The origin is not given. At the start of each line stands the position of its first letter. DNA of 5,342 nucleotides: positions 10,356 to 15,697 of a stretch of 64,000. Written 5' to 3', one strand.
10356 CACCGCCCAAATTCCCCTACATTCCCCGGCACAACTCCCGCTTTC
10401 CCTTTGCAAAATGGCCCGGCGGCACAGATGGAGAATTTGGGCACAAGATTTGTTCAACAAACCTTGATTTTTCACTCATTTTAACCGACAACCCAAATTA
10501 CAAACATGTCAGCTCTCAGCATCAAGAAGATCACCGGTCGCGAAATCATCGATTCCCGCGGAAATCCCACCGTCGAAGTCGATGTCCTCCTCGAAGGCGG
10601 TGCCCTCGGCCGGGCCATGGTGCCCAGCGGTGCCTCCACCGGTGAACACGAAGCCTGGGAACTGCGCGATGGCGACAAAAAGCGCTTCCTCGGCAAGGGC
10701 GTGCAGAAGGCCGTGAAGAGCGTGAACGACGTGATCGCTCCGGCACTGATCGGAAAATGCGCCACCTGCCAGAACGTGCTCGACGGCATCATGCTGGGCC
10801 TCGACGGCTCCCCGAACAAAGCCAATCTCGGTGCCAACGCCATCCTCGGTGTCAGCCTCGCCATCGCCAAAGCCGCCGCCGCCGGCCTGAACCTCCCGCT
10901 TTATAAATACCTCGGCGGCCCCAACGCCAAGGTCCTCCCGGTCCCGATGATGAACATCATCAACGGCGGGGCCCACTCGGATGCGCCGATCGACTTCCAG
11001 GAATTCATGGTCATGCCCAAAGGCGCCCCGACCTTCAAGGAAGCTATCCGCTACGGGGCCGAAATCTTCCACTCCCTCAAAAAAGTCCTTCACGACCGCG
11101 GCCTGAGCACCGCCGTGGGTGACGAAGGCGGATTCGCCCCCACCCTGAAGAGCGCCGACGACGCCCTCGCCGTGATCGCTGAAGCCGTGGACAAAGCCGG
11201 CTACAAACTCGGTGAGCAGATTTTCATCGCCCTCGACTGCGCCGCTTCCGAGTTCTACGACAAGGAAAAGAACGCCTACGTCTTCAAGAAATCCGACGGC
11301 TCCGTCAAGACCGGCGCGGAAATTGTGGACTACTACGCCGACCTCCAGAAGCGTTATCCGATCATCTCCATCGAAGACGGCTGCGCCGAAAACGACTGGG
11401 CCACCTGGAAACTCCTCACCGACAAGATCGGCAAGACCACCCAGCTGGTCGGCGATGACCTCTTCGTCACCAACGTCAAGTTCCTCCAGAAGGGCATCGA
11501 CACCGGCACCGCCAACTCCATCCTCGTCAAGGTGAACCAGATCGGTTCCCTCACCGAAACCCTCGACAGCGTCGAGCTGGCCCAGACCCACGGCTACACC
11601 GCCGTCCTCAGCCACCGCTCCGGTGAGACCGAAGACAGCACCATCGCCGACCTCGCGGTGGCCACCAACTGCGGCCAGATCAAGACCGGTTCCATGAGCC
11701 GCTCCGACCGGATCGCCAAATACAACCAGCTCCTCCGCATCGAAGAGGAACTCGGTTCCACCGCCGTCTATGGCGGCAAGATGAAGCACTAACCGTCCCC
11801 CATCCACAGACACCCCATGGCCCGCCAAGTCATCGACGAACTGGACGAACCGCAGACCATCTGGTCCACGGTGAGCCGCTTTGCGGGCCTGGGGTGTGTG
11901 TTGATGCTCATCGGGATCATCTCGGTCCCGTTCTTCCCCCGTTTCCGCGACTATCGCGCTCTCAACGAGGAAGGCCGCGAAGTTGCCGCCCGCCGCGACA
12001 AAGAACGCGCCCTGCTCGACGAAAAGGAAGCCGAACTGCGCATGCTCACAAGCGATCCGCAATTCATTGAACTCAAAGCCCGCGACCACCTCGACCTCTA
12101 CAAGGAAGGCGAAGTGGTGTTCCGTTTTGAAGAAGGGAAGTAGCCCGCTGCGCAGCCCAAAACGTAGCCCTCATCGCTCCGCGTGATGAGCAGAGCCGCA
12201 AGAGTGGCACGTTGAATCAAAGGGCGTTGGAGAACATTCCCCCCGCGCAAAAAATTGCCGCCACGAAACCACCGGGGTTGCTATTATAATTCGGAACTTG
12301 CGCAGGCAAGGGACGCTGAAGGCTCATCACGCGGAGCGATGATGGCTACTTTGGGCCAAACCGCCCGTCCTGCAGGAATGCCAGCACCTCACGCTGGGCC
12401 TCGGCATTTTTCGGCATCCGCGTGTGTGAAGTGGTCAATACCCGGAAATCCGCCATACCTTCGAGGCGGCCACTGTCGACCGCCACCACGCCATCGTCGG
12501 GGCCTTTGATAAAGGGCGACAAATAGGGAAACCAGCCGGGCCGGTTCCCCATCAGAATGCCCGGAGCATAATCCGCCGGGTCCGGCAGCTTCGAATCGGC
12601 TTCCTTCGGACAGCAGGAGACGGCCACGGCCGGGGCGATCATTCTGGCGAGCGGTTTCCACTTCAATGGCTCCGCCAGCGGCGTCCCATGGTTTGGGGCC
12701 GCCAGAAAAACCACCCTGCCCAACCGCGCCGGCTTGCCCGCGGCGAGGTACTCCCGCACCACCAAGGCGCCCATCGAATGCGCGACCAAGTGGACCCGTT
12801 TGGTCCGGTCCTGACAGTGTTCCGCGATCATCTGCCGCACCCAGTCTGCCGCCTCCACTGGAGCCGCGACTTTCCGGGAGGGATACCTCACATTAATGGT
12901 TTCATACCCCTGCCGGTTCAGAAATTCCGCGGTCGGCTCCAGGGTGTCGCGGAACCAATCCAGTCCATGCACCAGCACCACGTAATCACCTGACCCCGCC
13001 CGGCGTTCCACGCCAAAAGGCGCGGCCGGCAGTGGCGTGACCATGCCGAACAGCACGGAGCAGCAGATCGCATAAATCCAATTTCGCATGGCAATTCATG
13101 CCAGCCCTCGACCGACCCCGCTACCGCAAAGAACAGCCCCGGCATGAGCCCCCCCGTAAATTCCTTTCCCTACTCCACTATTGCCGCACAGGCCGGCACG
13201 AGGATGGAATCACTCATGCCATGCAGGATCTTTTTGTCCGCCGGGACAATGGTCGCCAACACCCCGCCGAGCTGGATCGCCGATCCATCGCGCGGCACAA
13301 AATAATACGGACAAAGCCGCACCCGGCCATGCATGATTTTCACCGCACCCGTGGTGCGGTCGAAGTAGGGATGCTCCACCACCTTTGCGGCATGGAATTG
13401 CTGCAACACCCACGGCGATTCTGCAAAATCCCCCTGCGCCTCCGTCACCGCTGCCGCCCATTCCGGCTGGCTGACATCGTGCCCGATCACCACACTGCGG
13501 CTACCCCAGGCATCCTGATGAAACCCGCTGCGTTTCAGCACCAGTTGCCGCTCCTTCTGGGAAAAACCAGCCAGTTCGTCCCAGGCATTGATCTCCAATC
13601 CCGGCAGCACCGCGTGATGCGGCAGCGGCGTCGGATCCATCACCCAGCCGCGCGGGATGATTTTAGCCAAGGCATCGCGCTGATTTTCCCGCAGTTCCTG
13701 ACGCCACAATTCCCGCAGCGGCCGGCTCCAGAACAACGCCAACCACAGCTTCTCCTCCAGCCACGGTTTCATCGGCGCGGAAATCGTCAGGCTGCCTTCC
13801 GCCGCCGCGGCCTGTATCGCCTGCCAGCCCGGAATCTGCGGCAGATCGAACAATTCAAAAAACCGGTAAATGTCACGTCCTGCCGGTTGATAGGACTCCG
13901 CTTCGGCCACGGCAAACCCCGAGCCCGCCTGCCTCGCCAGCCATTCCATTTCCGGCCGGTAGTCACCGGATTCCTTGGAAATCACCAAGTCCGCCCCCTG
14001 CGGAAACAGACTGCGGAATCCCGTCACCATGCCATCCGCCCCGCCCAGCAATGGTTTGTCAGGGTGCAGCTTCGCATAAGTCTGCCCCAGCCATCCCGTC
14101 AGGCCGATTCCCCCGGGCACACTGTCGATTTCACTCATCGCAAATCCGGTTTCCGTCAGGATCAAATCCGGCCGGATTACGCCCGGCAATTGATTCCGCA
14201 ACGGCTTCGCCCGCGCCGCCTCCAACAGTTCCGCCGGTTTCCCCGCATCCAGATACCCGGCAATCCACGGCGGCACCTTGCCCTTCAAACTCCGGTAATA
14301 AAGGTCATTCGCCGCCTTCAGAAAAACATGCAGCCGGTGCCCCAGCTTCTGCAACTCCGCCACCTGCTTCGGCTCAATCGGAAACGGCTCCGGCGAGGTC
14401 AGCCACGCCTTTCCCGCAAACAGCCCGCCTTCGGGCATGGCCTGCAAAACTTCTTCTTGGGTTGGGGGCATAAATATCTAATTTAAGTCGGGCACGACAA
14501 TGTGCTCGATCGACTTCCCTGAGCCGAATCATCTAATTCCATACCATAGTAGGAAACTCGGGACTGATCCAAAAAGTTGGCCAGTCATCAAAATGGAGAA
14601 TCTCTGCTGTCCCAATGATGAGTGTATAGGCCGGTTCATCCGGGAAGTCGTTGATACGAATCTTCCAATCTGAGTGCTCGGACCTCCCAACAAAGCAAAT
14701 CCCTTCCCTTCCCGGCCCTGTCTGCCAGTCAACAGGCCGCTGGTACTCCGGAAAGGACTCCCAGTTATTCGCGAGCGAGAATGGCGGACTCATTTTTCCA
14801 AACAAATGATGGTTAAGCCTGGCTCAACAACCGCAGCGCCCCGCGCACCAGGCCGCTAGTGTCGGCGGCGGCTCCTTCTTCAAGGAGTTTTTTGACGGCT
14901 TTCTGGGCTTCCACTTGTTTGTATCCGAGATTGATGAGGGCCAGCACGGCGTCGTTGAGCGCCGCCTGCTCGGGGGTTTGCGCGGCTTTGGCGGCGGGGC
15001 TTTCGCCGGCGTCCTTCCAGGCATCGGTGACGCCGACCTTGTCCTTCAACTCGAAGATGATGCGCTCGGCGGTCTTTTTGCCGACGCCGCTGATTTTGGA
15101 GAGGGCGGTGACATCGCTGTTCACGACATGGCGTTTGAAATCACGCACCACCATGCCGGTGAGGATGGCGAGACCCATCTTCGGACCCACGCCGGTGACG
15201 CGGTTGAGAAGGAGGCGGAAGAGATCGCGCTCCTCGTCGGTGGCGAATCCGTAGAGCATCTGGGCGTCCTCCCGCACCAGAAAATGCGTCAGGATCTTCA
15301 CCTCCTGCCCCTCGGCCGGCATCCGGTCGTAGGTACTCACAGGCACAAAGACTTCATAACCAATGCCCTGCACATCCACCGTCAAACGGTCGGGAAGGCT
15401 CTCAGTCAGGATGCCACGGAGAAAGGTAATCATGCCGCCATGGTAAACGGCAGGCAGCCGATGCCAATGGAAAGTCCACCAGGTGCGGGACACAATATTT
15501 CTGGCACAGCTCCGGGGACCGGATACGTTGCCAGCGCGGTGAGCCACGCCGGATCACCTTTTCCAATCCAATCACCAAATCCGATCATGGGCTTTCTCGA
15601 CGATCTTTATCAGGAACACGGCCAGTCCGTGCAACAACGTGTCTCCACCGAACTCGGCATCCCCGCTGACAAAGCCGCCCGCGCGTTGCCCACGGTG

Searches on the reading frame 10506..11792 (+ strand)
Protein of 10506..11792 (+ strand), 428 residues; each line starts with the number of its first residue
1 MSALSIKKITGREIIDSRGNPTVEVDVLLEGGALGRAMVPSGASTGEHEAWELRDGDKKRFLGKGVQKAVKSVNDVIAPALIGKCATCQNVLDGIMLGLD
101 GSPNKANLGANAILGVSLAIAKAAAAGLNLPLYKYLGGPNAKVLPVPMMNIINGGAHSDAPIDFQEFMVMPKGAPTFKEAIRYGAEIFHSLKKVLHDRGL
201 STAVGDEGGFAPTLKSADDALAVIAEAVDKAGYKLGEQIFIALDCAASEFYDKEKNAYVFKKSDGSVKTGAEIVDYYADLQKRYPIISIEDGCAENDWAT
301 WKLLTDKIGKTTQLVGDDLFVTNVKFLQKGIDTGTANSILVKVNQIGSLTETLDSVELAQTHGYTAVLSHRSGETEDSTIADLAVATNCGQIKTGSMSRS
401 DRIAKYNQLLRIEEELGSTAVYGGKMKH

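Call 16: search_protein_families(library=pfam, proteins=[window:10506-11792:+], max_evalue=0.01)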
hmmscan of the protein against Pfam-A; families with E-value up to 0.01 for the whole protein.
window:10506-11792:+ (428 aa): 4 families
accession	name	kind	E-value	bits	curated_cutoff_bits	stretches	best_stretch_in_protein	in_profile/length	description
PF00113.28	Enolase_C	-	1.2e-130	435.6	21.5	1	142-426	2-291/296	Enolase, C-terminal TIM barrel domain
PF03952.21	Enolase_N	-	3e-57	192.9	35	1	6-136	1-131/131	Enolase, N-terminal domain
PF07476.17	MAAL_C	-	0.0004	20.1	27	1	306-391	134-220/249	Methylaspartate ammonia-lyase C-terminus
PF13378.12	MR_MLE_C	-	0.0028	17.8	29.4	1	278-399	65-181/219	Enolase C-terminal domain-like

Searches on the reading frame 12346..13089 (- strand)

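Call 16: search_protein_families(library=pfam, proteins=[window:12346-13089:-], max_evalue=0.01)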
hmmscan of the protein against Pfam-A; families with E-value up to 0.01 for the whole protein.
window:12346-13089:- (247 aa): 9 families
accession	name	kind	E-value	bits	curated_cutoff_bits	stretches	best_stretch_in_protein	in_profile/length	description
PF24096.1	DUF7379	-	4.1e-13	50.1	33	1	76-163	49-144/191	Domain of unknown function (DUF7379)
PF12697.13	Abhydrolase_6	-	1.6e-10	42.5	26.3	1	37-188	1-132/217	Alpha/beta hydrolase family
PF12146.15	Hydrolase_4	-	3e-06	27.2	27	1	87-152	65-130/239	Serine aminopeptidase, S33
PF06821.19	Ser_hydrolase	-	3.5e-06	27.5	22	1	79-134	38-93/172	Serine hydrolase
PF00561.26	Abhydrolase_1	-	6.3e-05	23.2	25.8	1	97-152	69-117/245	alpha/beta hydrolase fold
PF02089.21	Palm_thioest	-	0.00025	21.3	26.8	1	37-136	2-113/254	Palmitoyl protein thioesterase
PF02450.21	LCAT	-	0.0003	20.6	21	1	81-135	102-164/392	Lecithin:cholesterol acyltransferase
PF07819.20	PGAP1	-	0.0037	17.5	24.3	1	90-139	84-135/233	PGAP1-like alpha/beta domain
PF05057.20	DUF676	-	0.0038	17.2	20.3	0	81-116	63-97/217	Putative serine esterase (DUF676)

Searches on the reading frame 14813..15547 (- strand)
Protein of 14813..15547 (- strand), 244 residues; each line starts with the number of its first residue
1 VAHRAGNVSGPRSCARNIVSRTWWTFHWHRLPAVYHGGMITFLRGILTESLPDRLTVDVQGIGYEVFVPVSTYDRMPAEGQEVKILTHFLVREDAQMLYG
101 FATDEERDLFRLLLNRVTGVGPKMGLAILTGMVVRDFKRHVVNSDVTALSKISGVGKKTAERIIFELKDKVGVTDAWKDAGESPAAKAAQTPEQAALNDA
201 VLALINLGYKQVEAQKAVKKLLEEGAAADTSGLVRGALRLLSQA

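Call 16: search_protein_families(library=pfam, proteins=[window:14813-15547:-], max_evalue=0.01)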
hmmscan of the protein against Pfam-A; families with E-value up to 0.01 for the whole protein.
window:14813-15547:- (244 aa): 6 families
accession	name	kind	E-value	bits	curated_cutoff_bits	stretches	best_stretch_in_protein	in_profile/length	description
PF01330.27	RuvA_N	-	4.2e-22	78.5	23.6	1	39-100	1-61/61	RuvA N terminal domain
PF14520.12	HHH_5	-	3.8e-14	53.3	27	1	113-169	3-57/57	Helix-hairpin-helix domain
PF07499.19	RuvA_C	-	1.2e-13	51.7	24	1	196-242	2-47/47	RuvA, C-terminal domain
PF00633.29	HHH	-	5.8e-06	26.3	24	1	144-164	8-28/30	Helix-hairpin-helix motif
PF21176.3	RecR_HhH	-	0.00013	22.2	27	1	146-167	5-26/45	RecR, helix-hairpin-helix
PF12836.13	HHH_3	-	0.0025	18.3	27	0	145-164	12-31/65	Helix-hairpin-helix motif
